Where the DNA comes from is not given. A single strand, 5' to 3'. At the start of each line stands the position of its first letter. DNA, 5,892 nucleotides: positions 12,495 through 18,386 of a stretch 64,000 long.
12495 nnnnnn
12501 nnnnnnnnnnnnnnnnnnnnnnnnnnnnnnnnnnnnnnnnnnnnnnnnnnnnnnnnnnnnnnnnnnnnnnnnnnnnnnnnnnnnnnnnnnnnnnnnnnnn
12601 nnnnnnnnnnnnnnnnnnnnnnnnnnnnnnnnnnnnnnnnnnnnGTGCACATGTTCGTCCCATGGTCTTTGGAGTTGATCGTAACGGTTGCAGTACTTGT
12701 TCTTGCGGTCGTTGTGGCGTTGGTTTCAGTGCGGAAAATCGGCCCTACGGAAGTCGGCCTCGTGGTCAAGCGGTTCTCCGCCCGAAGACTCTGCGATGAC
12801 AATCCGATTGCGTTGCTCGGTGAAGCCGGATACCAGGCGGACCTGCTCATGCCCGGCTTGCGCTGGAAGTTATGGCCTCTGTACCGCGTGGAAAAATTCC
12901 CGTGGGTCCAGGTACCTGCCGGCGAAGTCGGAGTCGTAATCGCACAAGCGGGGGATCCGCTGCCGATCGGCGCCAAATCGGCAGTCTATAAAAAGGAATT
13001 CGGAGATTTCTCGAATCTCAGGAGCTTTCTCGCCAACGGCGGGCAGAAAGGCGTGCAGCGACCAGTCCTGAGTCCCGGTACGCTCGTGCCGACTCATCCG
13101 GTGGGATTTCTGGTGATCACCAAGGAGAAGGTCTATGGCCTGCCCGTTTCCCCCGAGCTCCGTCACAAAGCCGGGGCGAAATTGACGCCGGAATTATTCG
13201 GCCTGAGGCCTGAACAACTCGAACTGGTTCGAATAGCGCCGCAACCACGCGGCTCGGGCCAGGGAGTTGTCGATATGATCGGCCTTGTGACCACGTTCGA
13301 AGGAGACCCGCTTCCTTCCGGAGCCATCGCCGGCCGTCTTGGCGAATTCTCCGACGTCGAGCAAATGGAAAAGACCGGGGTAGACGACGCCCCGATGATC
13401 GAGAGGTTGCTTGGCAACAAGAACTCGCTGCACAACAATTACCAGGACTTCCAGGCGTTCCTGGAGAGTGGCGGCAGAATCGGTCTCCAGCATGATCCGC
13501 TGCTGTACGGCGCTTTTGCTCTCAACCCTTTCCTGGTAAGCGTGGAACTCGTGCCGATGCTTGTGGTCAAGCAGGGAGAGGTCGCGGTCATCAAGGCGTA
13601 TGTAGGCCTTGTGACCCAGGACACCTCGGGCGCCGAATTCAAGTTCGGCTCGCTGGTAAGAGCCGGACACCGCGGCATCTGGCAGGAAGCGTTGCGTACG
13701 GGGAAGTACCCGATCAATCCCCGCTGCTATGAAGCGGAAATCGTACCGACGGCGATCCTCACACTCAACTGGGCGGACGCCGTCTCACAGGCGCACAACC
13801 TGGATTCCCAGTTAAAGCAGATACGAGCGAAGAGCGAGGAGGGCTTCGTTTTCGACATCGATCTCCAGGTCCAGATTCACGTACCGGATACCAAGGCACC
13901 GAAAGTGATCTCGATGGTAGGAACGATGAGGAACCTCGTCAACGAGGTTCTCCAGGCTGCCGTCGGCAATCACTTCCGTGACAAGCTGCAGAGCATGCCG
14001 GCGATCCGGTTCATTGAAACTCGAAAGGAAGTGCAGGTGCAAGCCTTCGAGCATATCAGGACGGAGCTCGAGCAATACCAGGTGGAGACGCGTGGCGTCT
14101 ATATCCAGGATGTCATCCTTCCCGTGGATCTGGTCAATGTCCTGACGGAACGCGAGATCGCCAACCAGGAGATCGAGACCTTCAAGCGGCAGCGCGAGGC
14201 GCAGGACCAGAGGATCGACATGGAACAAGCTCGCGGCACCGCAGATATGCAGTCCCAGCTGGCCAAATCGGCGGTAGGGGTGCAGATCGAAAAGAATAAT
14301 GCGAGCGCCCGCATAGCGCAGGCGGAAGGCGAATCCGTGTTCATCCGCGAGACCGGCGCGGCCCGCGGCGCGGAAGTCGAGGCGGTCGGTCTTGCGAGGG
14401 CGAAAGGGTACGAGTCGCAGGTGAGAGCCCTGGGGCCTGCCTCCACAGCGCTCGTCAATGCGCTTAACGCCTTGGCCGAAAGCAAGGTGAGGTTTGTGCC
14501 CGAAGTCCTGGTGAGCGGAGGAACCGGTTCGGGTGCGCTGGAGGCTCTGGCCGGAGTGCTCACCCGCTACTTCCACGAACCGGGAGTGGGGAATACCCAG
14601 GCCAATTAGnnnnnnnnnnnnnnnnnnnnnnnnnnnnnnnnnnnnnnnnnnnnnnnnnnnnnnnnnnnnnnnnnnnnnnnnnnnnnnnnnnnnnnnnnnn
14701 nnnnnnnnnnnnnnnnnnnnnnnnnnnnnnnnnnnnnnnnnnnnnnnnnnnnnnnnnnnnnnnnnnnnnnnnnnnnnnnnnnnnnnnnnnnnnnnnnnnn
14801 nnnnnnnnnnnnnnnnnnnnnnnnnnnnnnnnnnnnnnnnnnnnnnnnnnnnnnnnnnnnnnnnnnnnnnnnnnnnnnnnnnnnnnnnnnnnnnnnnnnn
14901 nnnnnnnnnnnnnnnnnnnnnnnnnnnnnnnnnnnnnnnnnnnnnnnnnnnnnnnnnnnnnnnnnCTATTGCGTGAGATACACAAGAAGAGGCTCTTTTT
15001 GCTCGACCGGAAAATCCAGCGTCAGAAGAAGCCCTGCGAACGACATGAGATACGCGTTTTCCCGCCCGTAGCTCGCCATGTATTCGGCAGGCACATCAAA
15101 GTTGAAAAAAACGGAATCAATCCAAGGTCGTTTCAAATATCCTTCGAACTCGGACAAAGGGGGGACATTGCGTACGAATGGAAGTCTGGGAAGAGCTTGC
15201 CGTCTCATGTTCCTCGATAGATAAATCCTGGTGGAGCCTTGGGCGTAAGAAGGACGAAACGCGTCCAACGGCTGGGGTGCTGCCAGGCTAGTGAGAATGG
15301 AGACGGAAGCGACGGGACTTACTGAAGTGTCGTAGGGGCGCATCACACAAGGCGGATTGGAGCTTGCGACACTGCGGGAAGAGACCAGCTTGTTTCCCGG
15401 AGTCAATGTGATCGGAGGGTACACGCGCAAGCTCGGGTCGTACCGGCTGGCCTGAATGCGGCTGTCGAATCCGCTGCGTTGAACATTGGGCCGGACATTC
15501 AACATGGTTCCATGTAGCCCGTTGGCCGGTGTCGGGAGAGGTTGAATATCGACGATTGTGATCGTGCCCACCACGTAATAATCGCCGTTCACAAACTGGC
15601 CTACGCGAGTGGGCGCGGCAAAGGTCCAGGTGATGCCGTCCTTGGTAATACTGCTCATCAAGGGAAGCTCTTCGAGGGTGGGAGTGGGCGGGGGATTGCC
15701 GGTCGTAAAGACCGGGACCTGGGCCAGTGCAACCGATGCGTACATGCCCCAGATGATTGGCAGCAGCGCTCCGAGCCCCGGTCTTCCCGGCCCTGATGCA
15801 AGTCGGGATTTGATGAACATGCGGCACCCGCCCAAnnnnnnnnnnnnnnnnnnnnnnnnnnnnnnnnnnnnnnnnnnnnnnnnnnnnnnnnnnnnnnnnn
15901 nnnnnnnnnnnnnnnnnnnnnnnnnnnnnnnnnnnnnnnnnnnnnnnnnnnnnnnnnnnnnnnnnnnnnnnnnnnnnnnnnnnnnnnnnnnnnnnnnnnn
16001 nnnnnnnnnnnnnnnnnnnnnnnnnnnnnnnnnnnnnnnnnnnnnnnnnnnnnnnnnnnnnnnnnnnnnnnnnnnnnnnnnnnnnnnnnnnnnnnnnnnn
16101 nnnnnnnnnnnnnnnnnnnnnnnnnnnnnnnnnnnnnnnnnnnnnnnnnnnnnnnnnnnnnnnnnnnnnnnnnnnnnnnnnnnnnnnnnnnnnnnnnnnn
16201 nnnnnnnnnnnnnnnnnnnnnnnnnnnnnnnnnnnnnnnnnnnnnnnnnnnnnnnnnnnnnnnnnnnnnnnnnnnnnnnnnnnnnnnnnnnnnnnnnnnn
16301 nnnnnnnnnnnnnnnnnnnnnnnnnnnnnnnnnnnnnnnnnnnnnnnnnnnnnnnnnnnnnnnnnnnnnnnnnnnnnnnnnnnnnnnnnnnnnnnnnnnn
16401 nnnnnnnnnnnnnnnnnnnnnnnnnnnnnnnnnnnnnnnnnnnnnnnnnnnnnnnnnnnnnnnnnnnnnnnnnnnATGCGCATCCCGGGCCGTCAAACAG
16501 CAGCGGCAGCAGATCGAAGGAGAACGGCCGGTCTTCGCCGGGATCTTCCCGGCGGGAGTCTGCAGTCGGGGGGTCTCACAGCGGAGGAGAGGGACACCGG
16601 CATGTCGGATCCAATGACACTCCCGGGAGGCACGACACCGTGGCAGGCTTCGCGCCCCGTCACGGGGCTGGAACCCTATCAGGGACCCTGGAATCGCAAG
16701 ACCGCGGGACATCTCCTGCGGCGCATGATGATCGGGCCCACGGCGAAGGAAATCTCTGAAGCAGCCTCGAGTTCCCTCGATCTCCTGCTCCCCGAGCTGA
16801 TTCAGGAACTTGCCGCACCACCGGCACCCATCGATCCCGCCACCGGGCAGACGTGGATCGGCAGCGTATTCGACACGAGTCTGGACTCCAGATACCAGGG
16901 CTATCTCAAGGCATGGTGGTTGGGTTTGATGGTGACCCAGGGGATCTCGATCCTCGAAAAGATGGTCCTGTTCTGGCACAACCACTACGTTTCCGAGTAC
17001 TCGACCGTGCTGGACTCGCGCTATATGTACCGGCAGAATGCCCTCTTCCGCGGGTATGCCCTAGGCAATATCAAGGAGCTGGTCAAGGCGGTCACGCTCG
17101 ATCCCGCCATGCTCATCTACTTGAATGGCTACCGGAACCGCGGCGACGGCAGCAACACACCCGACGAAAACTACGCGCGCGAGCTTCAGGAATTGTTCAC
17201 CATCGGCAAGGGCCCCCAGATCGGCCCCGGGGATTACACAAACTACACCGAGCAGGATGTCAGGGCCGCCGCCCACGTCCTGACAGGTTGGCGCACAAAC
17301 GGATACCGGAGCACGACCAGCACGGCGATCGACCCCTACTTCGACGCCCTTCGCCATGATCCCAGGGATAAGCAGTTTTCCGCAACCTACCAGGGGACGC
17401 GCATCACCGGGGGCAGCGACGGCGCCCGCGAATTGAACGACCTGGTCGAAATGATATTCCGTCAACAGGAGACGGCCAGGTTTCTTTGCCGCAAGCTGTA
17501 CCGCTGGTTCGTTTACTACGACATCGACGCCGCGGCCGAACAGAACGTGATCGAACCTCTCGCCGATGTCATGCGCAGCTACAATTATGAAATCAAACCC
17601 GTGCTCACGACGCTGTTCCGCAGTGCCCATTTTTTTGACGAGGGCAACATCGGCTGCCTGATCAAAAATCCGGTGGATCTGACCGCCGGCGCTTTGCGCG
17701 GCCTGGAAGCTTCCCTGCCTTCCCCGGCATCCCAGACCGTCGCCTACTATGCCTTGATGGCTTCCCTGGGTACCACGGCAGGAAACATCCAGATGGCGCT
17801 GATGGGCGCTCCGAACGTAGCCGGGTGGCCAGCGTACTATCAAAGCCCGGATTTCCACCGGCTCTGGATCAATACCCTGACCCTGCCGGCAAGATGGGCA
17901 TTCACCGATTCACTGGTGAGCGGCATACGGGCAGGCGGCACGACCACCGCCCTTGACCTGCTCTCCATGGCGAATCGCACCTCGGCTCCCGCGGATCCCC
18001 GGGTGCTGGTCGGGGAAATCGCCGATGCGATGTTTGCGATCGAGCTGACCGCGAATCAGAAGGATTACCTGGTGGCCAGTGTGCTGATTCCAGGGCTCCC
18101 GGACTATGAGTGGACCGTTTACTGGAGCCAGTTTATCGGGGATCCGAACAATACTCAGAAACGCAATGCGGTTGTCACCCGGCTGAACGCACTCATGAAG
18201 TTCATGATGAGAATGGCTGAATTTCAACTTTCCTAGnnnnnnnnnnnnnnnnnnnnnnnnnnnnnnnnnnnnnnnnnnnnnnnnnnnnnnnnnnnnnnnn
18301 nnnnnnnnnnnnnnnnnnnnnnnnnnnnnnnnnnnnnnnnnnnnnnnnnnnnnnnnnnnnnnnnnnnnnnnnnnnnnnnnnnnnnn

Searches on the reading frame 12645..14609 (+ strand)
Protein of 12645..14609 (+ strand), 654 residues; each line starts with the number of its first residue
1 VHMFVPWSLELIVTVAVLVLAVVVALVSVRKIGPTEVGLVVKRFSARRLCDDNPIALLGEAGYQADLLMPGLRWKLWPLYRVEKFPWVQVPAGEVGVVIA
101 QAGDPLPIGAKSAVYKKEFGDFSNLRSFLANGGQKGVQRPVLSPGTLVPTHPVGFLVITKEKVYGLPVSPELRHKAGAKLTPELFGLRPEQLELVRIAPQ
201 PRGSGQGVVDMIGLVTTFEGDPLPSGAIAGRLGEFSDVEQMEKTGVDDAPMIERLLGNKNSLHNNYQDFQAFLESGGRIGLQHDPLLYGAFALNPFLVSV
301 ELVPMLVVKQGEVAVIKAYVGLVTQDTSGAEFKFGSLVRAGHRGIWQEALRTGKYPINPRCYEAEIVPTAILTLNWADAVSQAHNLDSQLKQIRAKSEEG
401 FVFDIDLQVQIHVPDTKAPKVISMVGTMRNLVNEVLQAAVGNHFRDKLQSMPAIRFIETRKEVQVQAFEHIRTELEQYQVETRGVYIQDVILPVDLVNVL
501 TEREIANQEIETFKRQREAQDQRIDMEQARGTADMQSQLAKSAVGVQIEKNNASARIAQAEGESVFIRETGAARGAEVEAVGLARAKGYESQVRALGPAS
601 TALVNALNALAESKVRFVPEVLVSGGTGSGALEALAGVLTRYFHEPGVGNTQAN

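Call 7: search_protein_families(library=pfam, proteins=[window:12645-14609:+])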
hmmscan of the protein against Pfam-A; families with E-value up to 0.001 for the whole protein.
window:12645-14609:+ (654 aa): 1 family
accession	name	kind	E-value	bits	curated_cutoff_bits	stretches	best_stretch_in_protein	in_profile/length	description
PF01145.31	Band_7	-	6.1e-15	56.1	23.6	1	307-520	2-175/176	SPFH domain / Band 7 family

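Call 53: search_protein_families(library=phrogs, max_evalue=0.001, proteins=[window:12645-14609:+])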
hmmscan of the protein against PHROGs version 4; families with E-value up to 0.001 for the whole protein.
window:12645-14609:+ (654 aa): 1 family
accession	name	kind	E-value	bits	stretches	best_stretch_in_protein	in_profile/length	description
phrog_200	-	other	6.6e-17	62.7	1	344-572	121-318/379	lipoprotein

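Call 81: list_cluster_members(proteins=[P0121, P0001, window:12645-14606:+, window:27729-30371:+, window:18258-19604:+, window:8484-10322:-, window:30609-31505:-, window:37188-40709:-, window:22910-23389:+, window:19779-20900:+])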
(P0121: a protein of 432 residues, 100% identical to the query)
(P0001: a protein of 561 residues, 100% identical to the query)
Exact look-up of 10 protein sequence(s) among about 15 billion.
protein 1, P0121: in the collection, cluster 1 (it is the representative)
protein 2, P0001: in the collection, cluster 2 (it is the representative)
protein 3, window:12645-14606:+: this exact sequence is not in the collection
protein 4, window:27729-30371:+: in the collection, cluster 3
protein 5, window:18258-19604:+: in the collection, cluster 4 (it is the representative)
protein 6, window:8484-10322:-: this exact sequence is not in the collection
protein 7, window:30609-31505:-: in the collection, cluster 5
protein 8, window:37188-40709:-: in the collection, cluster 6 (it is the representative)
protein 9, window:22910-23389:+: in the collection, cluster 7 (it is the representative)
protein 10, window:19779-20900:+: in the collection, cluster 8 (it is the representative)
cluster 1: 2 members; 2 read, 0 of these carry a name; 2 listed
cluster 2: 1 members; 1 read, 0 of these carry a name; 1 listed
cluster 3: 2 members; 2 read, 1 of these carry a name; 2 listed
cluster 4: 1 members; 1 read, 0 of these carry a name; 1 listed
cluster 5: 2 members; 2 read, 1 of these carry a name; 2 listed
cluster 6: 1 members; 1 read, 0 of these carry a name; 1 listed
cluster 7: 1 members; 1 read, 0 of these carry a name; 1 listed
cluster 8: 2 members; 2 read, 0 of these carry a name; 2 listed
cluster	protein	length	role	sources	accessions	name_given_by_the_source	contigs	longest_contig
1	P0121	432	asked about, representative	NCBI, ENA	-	-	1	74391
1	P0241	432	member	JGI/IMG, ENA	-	-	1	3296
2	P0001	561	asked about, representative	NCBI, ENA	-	-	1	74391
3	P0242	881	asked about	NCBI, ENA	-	-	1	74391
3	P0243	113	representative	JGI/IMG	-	hypothetical protein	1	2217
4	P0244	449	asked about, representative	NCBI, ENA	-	-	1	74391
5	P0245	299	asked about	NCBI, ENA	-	-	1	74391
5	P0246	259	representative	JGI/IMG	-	hypothetical protein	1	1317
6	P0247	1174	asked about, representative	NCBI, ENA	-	-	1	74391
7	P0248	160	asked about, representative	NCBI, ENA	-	-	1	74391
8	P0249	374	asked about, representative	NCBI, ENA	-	-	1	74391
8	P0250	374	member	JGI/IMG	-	-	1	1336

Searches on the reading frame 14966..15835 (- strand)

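Call 7: search_protein_families(library=pfam, proteins=[window:14966-15835:-])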
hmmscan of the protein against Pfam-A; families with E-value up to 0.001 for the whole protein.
window:14966-15835:- (289 aa): 0 families

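Call 53: search_protein_families(library=phrogs, max_evalue=0.001, proteins=[window:14966-15835:-])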
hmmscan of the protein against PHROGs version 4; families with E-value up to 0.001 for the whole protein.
window:14966-15835:- (289 aa): 1 family
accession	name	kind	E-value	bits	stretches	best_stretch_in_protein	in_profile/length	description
phrog_34846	-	unknown function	7.7e-17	61.9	2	108-287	305-487/706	-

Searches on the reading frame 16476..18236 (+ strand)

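Call 7: search_protein_families(library=pfam, proteins=[window:16476-18236:+])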
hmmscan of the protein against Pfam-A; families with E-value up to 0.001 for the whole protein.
window:16476-18236:+ (586 aa): 1 family
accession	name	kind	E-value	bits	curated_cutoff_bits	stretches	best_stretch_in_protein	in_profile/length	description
PF08811.16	DUF1800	-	3.2e-89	300.4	26.1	1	79-538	1-395/419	Protein of unknown function (DUF1800)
